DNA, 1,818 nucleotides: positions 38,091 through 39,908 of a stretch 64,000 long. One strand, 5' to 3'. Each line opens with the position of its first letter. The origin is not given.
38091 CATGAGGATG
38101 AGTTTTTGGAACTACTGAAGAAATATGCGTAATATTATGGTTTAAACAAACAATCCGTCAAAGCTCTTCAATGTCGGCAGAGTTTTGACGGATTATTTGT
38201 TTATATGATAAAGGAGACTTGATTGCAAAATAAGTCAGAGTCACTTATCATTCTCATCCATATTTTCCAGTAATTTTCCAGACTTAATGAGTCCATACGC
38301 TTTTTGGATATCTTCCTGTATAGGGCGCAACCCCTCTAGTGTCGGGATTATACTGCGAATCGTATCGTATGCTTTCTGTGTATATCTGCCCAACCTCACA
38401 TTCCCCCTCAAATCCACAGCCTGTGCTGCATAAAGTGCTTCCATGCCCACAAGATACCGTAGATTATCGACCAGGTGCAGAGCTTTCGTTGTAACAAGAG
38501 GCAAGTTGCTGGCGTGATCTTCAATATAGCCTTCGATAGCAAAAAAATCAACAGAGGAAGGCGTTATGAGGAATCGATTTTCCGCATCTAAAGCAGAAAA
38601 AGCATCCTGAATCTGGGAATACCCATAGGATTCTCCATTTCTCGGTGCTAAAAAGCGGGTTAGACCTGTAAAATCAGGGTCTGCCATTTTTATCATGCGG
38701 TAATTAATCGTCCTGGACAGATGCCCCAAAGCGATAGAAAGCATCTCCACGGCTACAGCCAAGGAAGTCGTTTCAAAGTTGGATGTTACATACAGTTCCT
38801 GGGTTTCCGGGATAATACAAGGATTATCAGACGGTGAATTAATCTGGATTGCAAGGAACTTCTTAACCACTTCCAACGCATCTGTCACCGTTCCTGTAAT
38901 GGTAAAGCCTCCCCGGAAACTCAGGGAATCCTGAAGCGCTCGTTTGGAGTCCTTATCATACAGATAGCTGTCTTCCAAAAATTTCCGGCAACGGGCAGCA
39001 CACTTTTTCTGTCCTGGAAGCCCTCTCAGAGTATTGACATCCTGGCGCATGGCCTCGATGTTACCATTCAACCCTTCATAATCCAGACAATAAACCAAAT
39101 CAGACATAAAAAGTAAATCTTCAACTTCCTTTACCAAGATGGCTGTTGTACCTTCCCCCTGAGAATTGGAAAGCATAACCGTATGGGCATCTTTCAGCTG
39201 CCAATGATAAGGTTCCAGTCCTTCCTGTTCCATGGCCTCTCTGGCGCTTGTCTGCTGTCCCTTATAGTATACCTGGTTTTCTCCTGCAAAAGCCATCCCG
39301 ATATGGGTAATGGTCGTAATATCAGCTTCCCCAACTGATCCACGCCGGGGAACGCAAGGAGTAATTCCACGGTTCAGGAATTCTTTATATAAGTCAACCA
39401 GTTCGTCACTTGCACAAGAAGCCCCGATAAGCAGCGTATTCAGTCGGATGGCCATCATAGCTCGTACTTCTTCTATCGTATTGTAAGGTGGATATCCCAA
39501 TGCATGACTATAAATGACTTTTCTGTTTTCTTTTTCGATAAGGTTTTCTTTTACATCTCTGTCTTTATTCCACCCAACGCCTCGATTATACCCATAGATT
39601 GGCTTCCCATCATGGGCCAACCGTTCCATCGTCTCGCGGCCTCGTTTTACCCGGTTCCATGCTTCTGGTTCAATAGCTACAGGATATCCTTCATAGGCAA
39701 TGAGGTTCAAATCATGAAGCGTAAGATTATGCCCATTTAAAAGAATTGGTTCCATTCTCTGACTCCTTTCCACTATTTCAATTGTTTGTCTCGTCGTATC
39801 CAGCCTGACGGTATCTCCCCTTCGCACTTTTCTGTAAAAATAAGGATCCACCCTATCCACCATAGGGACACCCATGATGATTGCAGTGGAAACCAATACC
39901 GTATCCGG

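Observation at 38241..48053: Sigma-54-controlled operon combining two MIO-less HAL-family proteins, aconitase-X large/small subunits, a 3HCDH-family dehydrogenase and an SSS transporter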

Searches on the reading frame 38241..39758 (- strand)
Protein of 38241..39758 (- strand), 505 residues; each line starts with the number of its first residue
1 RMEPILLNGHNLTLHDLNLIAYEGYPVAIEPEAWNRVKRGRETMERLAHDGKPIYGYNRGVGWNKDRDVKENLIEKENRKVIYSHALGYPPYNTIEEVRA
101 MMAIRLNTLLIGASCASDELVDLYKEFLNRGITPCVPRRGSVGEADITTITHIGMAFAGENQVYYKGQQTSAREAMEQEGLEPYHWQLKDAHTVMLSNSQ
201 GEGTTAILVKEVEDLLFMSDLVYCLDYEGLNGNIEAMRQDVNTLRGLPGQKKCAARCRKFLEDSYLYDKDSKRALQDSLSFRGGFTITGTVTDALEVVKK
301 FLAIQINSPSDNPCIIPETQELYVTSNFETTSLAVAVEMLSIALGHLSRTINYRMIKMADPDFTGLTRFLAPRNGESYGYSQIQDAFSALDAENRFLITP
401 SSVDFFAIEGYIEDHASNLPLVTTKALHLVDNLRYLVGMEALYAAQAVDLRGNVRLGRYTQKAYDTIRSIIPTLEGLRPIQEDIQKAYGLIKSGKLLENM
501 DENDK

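Call 40: find_related_loci(query=A1, collection=genome_contigs, flank=10000)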
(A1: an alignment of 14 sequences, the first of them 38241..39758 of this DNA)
Query A1 (505 aa) in genome_contigs; peptide patterns used: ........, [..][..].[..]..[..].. (x = any residue, [..] = any of these).
473 stretches matched a pattern; 264 encode a relative of the query (tblastn E <= 1e-3); the best 80 are kept; 80 distinct loci.
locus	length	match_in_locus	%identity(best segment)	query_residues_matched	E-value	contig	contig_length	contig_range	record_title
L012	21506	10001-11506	95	1-502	0e+0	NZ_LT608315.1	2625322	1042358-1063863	Acidaminococcus massiliensis strain Marseille-P2828, whole genome shotgun sequence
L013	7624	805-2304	81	2-501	0e+0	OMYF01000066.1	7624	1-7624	uncultured Acidaminococcus sp. isolate RUG075 genome assembly, contig: scaffold_5642, whole genome shotgun sequence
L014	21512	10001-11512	71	2-505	0e+0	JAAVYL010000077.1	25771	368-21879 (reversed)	MAG: Lawsonibacter sp. isolate ABMPRH_161_14 k141_828351, whole genome shotgun sequence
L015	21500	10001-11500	71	2-501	0e+0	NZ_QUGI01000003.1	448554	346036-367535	Pseudoflavonifractor sp. AF19-9AC AF19-9AC.Scaf3, whole genome shotgun sequence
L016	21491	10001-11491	67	2-498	0e+0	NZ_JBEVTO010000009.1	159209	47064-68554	Oscillibacter sp. GMB15532 9, whole genome shotgun sequence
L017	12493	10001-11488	67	2-497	0e+0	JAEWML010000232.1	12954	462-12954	MAG: Bacillota bacterium isolate OH_PDB_135 k127_904245, whole genome shotgun sequence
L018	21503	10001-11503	66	2-502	0e+0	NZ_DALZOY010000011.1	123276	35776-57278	MAG: Oscillibacter sp. isolate CTOTU47594 NODE_36_length_123276_cov_4.250655, whole genome shotgun sequence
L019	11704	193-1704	62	2-502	0e+0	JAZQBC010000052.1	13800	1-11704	MAG: Anaerovoracaceae bacterium isolate T1900044642_TS20190108.MAGScoT_cleanbin_000008 SGB_1276_k141_2203740, whole geno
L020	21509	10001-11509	62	2-501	0e+0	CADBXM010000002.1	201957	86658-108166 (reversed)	MAG: uncultured Clostridiales bacterium isolate RUG14393 genome assembly, contig: RUG14393_asm_2, whole genome shotgun s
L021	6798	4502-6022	61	2-495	0e+0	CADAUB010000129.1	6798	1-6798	MAG: uncultured Clostridiales bacterium isolate RUG13623 genome assembly, contig: RUG13623_asm_129, whole genome shotgun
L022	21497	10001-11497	60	2-496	0e+0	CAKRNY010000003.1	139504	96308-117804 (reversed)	MAG: uncultured Blautia sp. isolate REFINED_METABAT215_TOP10_CONTIGS_1500_ASSEMBLY_K77_MERGED__Hadza_PheChl_Fiber-Hadza-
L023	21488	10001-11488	59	5-496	0e+0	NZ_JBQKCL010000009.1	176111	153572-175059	Blautia sp. HCP3S3_H10_2 contig00009, whole genome shotgun sequence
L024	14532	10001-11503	57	1-498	0e+0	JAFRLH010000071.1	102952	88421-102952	MAG: Lachnospiraceae bacterium isolate RGIG2573 Goat_Jejunum.Co__c857797, whole genome shotgun sequence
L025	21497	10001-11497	57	2-496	0e+0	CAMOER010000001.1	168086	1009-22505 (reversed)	MAG: uncultured Lachnospiraceae bacterium isolate SRR873602_bin.48_metaWRAP_v1.3_MAG genome assembly, contig: NODE_62_le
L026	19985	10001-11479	54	5-498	1e-174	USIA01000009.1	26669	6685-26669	uncultured Ruminococcaceae bacterium isolate UMGS1735 genome assembly, contig: NODE_409_length_26669_cov_12.6401, whole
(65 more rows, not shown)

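Call 45: search_protein_families(library=pfam, proteins=[L020:12465-16100:+, L020:16104-16655:+, L022:5337-7364:+, L022:11536-12435:+, L022:4408-5340:+, L026:13107-13958:+, L026:13980-15287:+, L020:8353-9867:+, L026:8326-9069:+], max_evalue=0.001)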
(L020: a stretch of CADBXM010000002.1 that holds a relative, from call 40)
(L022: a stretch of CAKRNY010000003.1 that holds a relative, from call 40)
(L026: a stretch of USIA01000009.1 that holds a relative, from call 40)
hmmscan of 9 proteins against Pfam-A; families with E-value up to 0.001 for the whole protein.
L020:12465-16100:+ (1211 aa): 5 families
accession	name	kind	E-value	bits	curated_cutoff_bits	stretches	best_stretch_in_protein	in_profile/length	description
PF07733.18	DNA_pol3_alpha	-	9.1e-107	356.9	23.9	1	294-554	1-260/260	Bacterial DNA polymerase III alpha NTPase domain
PF17657.6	DNA_pol3_finger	-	2.8e-62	209.4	22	1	557-717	1-163/166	Bacterial DNA polymerase III alpha subunit finger domain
PF02811.25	PHP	-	4e-60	203.3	26.4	1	4-176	1-164/164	PHP domain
PF14579.12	HHH_6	-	3.8e-22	78.7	25.6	1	805-894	1-90/90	Helix-hairpin-helix motif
PF01336.31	tRNA_anti-codon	-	1.3e-11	44.7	27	1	1011-1089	1-75/75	OB-fold nucleic acid binding domain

L020:16104-16655:+ (183 aa): 2 families
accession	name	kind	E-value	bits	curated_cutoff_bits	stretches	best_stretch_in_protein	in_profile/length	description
PF12724.12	Flavodoxin_5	-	4.7e-16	59.9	27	1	5-140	1-137/145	Flavodoxin domain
PF12641.12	Flavodoxin_3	-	2.1e-05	24.9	27.5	1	6-127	2-119/160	Flavodoxin domain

L022:5337-7364:+ (675 aa): 3 families
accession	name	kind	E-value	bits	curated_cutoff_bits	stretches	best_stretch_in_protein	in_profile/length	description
PF17392.7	Urocanase_C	-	4.2e-82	274.8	23.6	1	445-642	2-195/196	Urocanase C-terminal domain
PF01175.24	Urocanase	-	4.3e-81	272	23.2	1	218-440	1-209/209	Urocanase Rossmann-like domain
PF17391.7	Urocanase_N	-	1.8e-50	170.5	23.2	1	90-215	2-127/127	Urocanase N-terminal domain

L022:11536-12435:+ (299 aa): 1 family
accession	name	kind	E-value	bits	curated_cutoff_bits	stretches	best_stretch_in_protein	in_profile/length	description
PF04069.17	OpuAC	-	1.4e-46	159.7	21.2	1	34-292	2-255/257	Substrate binding domain of ABC-type glycine betaine transport system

L022:4408-5340:+ (310 aa): 10 families
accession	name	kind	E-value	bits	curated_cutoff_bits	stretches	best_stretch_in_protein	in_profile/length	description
PF12838.12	Fer4_7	-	2.1e-12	47.7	27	2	255-298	1-51/52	4Fe-4S dicluster domain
PF00037.32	Fer4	-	8.5e-11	41.6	21.1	2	281-301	4-24/24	4Fe-4S binding domain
PF14697.11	Fer4_21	-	1.9e-10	41.1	35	1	250-301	2-58/59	4Fe-4S dicluster domain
PF12837.12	Fer4_6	-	6.2e-10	39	25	2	277-300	1-24/24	4Fe-4S binding domain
PF13237.11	Fer4_10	-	2.9e-09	37.2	25.5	1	253-296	6-53/53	4Fe-4S dicluster domain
PF13187.11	Fer4_9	-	1.5e-07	31.8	27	1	255-300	1-52/52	4Fe-4S dicluster domain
PF12797.12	Fer4_2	-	1.7e-07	31.2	24.5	1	277-296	2-21/22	4Fe-4S binding domain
PF13484.11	Fer4_16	-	3.5e-05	24.9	30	0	255-274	1-20/66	4Fe-4S double cluster binding domain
PF25160.1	LdpA_Fe-S-bd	-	0.00024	21.3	27.6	1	262-303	9-46/49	LdpA Fe-S cluster-binding domain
PF13183.11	Fer4_8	-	0.00099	20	27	0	254-268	3-17/68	4Fe-4S dicluster domain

L026:13107-13958:+ (283 aa): 1 family
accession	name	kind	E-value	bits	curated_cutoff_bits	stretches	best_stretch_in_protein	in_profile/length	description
PF00892.27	EamA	-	6.3e-24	85.2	28.2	2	146-280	2-133/135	EamA-like transporter family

L026:13980-15287:+ (435 aa): 2 families
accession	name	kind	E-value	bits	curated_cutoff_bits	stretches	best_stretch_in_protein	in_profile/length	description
PF07969.17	Amidohydro_3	-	4.3e-26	92.9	29.7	2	117-414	147-472/472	Amidohydrolase family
PF01979.26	Amidohydro_1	-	5.7e-23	82.2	25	2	284-413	210-345/345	Amidohydrolase family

L020:8353-9867:+ (504 aa): 1 family
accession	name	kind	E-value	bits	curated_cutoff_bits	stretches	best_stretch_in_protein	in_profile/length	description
PF00474.23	SSF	-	7.7e-85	285.6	22.8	1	34-444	1-406/406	Sodium:solute symporter family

L026:8326-9069:+ (247 aa): 1 family
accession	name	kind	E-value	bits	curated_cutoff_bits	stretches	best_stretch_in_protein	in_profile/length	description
PF00528.27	BPD_transp_1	-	2.1e-19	70.4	26.4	1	58-214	6-169/184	Binding-protein-dependent transport system inner membrane component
